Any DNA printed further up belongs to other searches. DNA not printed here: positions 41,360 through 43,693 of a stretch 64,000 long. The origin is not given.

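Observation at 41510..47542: Operon of four acidic ORFans ending in a Clp-type AAA+ ATPase with an unusual N-terminal P-loop domain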

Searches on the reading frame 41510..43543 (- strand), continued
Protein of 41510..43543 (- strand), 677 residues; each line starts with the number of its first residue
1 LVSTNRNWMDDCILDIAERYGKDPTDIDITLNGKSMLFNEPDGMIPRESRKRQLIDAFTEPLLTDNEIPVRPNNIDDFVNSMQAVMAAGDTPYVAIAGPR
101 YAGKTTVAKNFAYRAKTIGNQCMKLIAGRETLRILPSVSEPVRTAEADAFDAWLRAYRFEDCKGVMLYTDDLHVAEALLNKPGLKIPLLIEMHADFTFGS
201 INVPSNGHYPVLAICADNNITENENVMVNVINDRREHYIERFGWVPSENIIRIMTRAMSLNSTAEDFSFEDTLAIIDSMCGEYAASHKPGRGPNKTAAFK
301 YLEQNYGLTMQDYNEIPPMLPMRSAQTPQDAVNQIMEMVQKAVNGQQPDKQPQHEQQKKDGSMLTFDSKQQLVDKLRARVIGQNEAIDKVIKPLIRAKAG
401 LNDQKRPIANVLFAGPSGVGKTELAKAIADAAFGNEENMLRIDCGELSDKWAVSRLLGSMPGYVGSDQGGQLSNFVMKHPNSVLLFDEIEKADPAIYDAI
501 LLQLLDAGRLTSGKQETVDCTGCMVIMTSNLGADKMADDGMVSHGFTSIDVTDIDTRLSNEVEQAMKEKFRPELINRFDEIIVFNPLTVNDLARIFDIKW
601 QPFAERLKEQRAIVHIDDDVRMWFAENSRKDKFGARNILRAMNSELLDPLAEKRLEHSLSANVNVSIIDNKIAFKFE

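Call 10: find_encoding_contigs(protein=P0005, flank=10000, max_places=3)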
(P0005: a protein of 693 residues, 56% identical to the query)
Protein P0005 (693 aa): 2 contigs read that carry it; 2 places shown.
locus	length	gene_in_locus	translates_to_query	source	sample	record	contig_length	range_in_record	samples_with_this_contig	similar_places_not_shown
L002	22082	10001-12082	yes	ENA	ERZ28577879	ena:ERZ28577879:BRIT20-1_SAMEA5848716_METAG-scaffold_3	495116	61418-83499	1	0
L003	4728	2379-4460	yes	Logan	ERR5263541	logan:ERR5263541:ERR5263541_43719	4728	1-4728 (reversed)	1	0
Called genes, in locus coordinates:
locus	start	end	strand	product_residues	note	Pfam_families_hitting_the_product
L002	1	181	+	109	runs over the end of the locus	-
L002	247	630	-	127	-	-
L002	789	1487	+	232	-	-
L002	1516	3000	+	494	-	PF05816:TelA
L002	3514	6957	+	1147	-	PF00754:F5_F8_type_C (weak), PF21764:Invasin_D4 (faint), PF26918:Ig_Eae (faint), PF02368:Big_2 (weak), PF26182:Ig_NUP210_5th (faint), PF02368:Big_2, PF09479:Flg_new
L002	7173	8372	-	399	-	PF01555:N6_N4_Mtase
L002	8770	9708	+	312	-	-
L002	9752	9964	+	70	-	-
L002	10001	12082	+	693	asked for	PF13191:AAA_16 (faint), PF07728:AAA_5 (faint), PF13173:AAA_14 (faint), PF00158:Sigma54_activat, PF00004:AAA, PF07724:AAA_2, PF10431:ClpB_D2-small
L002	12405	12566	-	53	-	-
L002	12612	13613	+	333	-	-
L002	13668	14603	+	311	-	PF00763:THF_DHG_CYH, PF02882:THF_DHG_CYH_C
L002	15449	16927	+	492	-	-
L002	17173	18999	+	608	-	PF05970:PIF1, PF13245:AAA_19, PF13604:AAA_30, PF13401:AAA_22 (weak)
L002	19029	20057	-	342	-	-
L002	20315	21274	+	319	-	PF07510:GmrSD_C (weak)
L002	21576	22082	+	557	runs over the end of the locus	PF27792:CHIM_prot (weak)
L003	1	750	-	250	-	?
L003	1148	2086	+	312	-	-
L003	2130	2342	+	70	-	-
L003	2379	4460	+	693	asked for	PF13191:AAA_16 (faint), PF07728:AAA_5 (faint), PF13173:AAA_14 (faint), PF00158:Sigma54_activat, PF00004:AAA, PF07724:AAA_2, PF10431:ClpB_D2-small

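Call 11: find_encoding_contigs(protein=P0003, flank=10000, max_places=3)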
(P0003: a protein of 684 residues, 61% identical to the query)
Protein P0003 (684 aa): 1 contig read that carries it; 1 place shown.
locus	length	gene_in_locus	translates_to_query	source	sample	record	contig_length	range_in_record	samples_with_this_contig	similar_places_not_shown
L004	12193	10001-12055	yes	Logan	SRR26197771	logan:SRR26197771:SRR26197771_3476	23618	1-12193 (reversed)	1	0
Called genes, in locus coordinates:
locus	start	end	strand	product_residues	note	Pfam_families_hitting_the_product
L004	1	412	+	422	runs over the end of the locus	PF05816:TelA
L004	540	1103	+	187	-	-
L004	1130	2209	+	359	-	PF00857:Isochorismatase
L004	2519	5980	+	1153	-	PF26182:Ig_NUP210_5th (faint), PF26918:Ig_Eae (faint), PF02368:Big_2, PF09479:Flg_new (weak)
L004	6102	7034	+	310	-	-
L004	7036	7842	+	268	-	-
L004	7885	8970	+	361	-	-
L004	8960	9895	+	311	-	-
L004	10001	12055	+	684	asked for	PF13191:AAA_16 (faint), PF07728:AAA_5 (faint), PF13173:AAA_14 (faint), PF00158:Sigma54_activat, PF07724:AAA_2, PF00004:AAA, PF10431:ClpB_D2-small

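Call 12: find_encoding_contigs(protein=P0006, flank=10000, max_places=3)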
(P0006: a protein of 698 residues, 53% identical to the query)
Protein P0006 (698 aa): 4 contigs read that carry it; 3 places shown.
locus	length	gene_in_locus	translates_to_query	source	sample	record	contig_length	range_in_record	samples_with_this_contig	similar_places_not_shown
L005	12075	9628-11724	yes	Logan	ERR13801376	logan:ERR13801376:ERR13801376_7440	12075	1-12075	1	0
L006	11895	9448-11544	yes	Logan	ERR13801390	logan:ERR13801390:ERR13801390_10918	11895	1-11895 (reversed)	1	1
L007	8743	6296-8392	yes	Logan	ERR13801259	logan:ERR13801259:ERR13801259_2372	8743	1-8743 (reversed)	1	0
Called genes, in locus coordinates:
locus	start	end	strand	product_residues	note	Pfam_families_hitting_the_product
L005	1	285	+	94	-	?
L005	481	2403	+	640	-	-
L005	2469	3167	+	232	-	-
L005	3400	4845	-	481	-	-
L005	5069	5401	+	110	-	-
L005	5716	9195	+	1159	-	PF00754:F5_F8_type_C (weak), PF21764:Invasin_D4 (faint), PF26918:Ig_Eae (faint), PF02368:Big_2, PF26182:Ig_NUP210_5th (weak), PF09479:Flg_new (weak)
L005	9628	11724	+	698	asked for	PF13191:AAA_16 (faint), PF07728:AAA_5 (faint), PF13173:AAA_14 (faint), PF00158:Sigma54_activat, PF00004:AAA, PF07724:AAA_2, PF10431:ClpB_D2-small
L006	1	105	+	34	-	?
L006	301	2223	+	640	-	-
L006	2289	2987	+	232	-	-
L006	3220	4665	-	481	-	-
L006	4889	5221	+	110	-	-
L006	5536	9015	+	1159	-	PF00754:F5_F8_type_C (weak), PF21764:Invasin_D4 (faint), PF26918:Ig_Eae (faint), PF02368:Big_2, PF26182:Ig_NUP210_5th (weak), PF09479:Flg_new (weak)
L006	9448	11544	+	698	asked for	PF13191:AAA_16 (faint), PF07728:AAA_5 (faint), PF13173:AAA_14 (faint), PF00158:Sigma54_activat, PF00004:AAA, PF07724:AAA_2, PF10431:ClpB_D2-small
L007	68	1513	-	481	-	-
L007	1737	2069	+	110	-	-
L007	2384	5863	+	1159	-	PF00754:F5_F8_type_C (weak), PF21764:Invasin_D4 (faint), PF26918:Ig_Eae (faint), PF02368:Big_2, PF26182:Ig_NUP210_5th (weak), PF09479:Flg_new (weak)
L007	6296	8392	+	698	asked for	PF13191:AAA_16 (faint), PF07728:AAA_5 (faint), PF13173:AAA_14 (faint), PF00158:Sigma54_activat, PF00004:AAA, PF07724:AAA_2, PF10431:ClpB_D2-small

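Call 23: find_encoding_contigs(protein=P0007, flank=10000, max_places=6)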
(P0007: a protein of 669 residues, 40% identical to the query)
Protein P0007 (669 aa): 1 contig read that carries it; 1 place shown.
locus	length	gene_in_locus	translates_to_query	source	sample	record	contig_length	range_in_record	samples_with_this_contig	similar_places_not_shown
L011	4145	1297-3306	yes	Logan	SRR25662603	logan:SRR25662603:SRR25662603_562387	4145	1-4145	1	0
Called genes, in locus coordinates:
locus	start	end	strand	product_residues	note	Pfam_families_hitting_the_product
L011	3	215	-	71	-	?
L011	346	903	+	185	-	-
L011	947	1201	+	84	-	-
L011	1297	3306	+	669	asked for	PF07724:AAA_2, PF00004:AAA, PF10431:ClpB_D2-small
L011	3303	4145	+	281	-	?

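Call 24: find_encoding_contigs(protein=P0004, flank=10000, max_places=6)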
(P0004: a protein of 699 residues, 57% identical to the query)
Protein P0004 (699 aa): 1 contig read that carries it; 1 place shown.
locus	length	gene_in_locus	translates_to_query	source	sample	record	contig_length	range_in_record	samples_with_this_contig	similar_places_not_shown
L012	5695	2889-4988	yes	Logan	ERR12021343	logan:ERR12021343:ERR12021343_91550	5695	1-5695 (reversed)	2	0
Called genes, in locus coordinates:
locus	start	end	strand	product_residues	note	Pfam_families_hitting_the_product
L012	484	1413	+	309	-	-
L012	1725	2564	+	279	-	-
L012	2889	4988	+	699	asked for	PF13191:AAA_16 (faint), PF20720:nSTAND3 (faint), PF07728:AAA_5 (faint), PF13173:AAA_14 (faint), PF00158:Sigma54_activat, PF07724:AAA_2, PF00004:AAA, PF10431:ClpB_D2-small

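Call 48: find_encoding_contigs(protein=P0002, flank=10000, max_places=4)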
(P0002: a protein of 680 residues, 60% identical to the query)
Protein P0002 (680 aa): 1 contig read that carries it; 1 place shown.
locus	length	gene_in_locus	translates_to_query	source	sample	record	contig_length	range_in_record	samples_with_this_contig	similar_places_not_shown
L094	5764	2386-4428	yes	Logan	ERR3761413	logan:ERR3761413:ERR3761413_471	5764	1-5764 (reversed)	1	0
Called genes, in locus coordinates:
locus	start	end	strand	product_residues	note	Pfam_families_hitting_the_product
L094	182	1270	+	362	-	-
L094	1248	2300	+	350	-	-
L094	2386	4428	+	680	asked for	PF13191:AAA_16 (faint), PF07728:AAA_5 (faint), PF13173:AAA_14 (faint), PF20720:nSTAND3 (faint), PF00158:Sigma54_activat, PF00004:AAA, PF07724:AAA_2, PF10431:ClpB_D2-small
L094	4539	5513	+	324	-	PF13462:Thioredoxin_4 (weak)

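Call 65: list_cluster_members(proteins=[L004:7036-7842:+, L004:7885-8970:+, L004:8960-9895:+, L010:8800-9633:+, L094:182-1270:+, L094:1248-2300:+, L012:1725-2564:+])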
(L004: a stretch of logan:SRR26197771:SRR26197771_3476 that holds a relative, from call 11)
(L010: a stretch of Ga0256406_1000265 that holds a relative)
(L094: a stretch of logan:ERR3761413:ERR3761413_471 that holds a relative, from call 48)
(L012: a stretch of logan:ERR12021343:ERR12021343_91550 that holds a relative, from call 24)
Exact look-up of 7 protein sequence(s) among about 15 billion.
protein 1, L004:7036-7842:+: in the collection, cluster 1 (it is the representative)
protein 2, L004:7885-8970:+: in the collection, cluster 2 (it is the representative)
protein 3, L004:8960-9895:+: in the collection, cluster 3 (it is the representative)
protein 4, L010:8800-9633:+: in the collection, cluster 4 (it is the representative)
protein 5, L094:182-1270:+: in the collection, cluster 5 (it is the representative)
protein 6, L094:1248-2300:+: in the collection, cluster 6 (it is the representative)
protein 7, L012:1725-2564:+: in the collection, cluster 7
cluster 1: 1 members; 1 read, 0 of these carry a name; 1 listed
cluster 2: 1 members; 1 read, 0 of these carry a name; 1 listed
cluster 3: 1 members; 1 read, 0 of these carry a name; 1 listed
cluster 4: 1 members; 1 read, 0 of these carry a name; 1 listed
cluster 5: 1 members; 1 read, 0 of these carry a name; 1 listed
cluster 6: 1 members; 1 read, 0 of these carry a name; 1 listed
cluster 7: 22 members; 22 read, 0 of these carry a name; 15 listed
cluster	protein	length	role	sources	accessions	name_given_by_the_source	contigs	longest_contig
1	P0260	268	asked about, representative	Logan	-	-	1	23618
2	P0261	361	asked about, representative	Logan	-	-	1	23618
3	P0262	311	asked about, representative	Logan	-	-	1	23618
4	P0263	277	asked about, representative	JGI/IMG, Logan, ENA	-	-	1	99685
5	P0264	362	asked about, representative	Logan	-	-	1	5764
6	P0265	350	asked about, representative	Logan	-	-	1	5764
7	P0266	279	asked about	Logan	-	-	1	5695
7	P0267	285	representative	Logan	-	-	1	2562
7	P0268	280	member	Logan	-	-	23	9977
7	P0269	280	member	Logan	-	-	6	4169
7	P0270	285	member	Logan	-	-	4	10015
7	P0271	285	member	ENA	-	-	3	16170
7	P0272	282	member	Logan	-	-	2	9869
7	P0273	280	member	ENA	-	-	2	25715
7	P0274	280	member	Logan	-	-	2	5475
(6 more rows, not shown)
